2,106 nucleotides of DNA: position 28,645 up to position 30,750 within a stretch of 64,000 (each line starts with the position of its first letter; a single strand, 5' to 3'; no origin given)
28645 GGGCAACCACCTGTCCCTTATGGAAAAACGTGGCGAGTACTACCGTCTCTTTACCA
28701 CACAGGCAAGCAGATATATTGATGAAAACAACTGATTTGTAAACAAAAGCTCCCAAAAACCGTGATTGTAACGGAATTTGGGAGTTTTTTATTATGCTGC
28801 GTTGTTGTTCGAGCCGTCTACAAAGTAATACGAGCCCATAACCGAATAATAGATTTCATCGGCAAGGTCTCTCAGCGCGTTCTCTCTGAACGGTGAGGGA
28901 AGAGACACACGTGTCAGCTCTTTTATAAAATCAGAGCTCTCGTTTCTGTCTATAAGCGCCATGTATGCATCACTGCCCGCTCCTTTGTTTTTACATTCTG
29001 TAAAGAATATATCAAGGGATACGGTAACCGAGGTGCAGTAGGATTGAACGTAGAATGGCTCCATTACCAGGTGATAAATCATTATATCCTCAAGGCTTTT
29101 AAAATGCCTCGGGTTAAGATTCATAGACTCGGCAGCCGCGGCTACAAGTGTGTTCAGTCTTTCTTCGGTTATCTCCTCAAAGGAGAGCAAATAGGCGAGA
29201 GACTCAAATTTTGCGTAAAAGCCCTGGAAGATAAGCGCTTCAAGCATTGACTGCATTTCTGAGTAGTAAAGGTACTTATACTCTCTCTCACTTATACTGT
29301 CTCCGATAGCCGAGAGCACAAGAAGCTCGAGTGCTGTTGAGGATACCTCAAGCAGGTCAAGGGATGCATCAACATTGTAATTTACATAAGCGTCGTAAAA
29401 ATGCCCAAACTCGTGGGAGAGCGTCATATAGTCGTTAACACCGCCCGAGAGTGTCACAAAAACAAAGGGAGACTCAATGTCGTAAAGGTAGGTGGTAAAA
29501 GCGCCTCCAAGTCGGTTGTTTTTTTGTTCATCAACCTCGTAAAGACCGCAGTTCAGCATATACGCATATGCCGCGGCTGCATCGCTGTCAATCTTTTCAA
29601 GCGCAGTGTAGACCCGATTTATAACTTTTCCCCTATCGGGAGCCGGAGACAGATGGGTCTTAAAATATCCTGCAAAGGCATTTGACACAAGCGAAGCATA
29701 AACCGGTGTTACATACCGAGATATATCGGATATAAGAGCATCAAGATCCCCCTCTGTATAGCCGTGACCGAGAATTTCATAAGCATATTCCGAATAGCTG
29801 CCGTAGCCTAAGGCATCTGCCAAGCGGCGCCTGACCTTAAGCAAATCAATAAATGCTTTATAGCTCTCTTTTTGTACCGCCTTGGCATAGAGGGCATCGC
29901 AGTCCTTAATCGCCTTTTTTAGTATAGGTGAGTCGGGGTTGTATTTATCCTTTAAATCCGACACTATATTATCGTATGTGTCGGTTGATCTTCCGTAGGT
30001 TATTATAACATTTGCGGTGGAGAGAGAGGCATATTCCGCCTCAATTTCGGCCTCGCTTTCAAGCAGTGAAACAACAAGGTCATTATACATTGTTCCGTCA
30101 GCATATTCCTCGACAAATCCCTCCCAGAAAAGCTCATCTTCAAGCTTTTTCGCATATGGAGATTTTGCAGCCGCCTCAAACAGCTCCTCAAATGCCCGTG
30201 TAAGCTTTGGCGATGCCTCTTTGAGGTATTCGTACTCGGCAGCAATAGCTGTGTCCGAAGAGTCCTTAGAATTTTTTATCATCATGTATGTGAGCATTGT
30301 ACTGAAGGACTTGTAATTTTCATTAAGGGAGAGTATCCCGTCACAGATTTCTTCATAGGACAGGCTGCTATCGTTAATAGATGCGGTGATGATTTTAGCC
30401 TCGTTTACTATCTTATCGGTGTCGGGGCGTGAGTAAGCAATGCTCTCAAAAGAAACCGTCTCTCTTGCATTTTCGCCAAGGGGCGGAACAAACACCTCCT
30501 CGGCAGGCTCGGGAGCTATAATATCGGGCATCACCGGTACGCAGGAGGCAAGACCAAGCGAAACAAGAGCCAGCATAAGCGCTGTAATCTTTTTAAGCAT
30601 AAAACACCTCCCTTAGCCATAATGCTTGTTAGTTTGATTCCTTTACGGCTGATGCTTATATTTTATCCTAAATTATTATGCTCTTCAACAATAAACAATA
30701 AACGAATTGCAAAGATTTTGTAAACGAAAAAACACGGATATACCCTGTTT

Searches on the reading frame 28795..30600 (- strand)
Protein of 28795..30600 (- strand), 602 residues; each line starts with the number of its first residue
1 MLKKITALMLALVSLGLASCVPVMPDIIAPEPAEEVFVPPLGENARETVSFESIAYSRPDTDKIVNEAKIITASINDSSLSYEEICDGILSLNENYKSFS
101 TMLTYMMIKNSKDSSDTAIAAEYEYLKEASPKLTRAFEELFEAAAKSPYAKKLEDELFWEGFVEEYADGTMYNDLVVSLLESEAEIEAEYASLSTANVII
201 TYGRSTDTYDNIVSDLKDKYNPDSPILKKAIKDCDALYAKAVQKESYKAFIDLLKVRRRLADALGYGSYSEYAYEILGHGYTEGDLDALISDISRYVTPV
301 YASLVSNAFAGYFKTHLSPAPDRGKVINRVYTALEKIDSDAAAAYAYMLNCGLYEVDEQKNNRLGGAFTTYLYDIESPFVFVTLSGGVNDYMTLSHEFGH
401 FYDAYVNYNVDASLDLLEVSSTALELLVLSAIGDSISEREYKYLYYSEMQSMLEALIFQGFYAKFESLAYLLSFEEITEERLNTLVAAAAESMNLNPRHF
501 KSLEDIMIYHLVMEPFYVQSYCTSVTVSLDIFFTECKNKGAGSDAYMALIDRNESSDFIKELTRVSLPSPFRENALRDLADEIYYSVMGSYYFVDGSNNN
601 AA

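Call 80: search_protein_families(library=pfam, proteins=[window:28795-30600:-], max_evalue=0.00001)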
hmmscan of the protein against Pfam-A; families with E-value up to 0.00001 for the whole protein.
window:28795-30600:- (602 aa): 1 family
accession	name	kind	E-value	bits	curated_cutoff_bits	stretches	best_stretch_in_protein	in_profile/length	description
PF01432.26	Peptidase_M3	-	8.4e-07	29.1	27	0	359-559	193-435/457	Peptidase family M3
